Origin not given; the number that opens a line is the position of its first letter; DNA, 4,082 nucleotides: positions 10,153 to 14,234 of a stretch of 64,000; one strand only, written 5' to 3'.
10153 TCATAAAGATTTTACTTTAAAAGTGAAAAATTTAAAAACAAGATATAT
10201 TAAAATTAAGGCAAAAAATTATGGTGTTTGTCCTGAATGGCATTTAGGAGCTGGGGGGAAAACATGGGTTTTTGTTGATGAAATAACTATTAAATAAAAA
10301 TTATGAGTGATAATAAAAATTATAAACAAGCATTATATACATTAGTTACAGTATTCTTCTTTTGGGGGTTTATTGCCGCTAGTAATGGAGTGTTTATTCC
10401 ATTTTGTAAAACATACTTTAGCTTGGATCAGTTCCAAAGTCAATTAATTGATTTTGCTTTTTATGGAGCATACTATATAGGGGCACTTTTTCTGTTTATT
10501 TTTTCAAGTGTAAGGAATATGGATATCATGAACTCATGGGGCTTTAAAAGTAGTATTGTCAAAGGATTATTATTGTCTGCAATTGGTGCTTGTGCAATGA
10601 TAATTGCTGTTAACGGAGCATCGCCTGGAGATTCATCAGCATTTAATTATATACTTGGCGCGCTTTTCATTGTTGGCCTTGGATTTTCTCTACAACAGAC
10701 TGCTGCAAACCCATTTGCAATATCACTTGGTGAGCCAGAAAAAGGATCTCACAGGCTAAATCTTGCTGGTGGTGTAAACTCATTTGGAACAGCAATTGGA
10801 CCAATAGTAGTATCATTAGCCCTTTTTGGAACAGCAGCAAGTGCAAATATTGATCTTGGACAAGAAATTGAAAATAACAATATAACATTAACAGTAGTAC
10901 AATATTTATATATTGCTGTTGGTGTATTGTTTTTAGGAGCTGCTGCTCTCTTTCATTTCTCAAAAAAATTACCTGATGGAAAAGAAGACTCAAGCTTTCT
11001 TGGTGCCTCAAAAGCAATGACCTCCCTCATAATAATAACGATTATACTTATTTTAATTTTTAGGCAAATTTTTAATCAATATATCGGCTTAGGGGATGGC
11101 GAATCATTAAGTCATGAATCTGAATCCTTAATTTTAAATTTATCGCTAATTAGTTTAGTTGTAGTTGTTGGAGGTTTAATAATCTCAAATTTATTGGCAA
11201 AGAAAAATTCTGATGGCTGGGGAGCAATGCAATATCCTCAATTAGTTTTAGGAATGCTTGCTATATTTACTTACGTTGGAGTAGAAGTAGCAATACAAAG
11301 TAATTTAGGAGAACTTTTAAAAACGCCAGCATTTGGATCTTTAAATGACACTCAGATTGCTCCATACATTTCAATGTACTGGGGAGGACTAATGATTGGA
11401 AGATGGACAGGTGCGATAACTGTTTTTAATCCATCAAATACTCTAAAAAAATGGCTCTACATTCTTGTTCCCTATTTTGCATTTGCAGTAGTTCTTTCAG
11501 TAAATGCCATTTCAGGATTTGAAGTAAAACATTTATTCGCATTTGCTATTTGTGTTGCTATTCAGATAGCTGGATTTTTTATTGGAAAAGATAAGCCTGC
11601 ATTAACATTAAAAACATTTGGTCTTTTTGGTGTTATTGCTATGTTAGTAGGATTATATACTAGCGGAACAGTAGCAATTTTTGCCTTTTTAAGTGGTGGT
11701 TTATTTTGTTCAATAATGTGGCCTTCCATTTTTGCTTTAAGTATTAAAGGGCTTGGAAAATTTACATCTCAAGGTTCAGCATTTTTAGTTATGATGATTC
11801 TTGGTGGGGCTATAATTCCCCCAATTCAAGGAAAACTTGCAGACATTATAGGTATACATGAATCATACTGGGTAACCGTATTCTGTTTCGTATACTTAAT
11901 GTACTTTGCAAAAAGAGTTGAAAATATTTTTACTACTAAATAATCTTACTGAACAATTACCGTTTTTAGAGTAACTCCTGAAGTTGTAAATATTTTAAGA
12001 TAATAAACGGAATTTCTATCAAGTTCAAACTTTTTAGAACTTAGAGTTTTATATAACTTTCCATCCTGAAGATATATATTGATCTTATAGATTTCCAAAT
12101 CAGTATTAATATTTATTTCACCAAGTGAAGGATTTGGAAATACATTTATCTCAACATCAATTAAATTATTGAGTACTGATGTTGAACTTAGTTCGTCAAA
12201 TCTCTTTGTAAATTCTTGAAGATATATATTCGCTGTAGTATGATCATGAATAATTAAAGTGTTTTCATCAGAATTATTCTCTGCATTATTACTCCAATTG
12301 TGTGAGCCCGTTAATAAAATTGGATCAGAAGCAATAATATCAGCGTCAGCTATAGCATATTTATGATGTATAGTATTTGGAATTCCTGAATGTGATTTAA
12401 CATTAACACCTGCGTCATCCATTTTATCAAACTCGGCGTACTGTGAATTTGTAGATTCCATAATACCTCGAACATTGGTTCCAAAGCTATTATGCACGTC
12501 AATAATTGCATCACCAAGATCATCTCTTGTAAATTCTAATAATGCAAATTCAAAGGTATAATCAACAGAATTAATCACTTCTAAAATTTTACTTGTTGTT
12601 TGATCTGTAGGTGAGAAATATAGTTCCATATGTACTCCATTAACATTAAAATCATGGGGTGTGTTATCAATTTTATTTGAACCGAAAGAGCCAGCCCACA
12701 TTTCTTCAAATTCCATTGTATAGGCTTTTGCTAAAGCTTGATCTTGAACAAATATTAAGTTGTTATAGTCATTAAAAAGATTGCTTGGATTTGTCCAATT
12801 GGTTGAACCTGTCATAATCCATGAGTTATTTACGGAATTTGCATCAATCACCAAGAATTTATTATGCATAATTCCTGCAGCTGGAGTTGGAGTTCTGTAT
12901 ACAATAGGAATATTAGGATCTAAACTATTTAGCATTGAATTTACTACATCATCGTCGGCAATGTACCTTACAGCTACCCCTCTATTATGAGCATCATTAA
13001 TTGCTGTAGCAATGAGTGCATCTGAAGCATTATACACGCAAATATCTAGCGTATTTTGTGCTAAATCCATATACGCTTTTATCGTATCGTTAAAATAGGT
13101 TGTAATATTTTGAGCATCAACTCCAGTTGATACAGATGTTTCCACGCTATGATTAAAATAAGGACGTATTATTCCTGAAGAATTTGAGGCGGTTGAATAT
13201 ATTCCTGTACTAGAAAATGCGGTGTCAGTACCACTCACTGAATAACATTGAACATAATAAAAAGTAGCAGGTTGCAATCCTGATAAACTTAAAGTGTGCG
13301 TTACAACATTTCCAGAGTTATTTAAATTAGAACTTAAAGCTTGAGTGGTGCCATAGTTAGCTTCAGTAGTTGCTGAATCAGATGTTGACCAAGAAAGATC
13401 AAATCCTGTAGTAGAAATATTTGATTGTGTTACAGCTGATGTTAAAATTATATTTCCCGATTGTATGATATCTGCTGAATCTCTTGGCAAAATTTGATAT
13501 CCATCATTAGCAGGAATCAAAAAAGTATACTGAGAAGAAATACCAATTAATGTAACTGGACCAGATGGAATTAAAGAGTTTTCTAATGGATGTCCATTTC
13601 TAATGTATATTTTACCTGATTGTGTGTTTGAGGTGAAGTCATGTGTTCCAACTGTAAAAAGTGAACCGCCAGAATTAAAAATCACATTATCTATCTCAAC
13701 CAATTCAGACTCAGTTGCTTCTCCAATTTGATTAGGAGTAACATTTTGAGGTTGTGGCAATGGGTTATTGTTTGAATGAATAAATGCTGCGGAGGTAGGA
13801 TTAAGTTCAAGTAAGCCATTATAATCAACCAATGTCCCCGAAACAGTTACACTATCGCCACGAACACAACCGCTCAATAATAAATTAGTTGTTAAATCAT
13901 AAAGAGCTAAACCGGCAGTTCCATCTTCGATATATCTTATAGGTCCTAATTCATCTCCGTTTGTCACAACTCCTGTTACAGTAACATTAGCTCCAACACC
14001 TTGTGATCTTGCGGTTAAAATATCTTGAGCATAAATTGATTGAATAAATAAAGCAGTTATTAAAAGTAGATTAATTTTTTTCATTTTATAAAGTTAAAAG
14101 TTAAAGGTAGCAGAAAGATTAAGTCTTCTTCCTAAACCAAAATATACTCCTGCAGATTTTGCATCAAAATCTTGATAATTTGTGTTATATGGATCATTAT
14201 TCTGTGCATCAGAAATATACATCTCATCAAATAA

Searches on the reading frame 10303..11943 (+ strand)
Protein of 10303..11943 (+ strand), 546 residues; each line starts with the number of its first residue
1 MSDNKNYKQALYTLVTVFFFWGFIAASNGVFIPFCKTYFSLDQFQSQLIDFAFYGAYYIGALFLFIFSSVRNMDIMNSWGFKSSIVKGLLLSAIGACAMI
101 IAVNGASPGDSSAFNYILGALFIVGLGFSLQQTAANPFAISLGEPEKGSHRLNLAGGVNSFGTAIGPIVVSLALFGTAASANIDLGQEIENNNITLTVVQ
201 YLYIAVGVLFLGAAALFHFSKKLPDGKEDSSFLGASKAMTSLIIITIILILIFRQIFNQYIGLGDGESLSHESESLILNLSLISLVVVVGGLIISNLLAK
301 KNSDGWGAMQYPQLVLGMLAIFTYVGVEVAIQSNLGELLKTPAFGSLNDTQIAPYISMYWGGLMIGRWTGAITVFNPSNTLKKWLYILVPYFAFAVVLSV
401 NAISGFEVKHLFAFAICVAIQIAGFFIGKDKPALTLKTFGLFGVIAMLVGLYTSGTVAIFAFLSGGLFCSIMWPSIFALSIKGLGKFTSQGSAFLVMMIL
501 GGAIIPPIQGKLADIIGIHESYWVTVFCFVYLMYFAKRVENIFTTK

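Call 62: search_protein_families(library=pfam, proteins=[window:10303-11943:+], max_evalue=0.00001)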
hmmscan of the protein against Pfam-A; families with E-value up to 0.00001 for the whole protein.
window:10303-11943:+ (546 aa): 1 family
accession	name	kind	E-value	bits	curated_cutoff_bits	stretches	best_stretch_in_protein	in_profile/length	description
PF07690.21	MFS_1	-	2.1e-09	37.2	33.4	1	17-325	4-289/347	Major Facilitator Superfamily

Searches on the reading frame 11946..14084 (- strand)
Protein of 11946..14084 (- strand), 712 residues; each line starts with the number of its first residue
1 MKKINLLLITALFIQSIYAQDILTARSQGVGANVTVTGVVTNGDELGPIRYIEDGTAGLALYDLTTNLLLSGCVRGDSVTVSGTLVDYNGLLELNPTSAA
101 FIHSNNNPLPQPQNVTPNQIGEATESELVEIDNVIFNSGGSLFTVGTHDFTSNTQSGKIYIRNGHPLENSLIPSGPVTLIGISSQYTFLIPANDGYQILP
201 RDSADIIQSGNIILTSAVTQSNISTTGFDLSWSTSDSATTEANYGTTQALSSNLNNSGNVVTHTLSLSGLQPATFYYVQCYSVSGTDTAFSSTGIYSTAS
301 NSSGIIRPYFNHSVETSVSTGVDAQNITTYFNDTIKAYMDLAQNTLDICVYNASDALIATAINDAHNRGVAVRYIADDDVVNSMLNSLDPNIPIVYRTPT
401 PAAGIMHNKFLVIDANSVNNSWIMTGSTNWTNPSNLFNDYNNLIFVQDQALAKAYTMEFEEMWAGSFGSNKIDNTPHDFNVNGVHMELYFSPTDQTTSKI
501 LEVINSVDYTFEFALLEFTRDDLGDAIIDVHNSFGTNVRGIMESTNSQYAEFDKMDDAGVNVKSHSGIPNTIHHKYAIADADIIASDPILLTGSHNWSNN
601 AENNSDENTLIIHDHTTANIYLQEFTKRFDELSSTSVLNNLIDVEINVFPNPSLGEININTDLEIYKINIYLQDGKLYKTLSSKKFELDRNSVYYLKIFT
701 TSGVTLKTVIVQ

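Call 19: search_protein_families(library=pfam, proteins=[window:11946-14084:-], max_evalue=0.00001)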
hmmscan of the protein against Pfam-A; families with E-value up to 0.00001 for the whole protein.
window:11946-14084:- (712 aa): 2 families
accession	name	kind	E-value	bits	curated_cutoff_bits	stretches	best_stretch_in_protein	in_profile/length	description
PF13091.12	PLDc_2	-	6.1e-36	123.6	27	2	336-463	2-132/132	PLD-like domain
PF18942.5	DUF5689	-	5.7e-09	36.6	28.6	1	24-206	16-217/217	Family of unknown function (DUF5689)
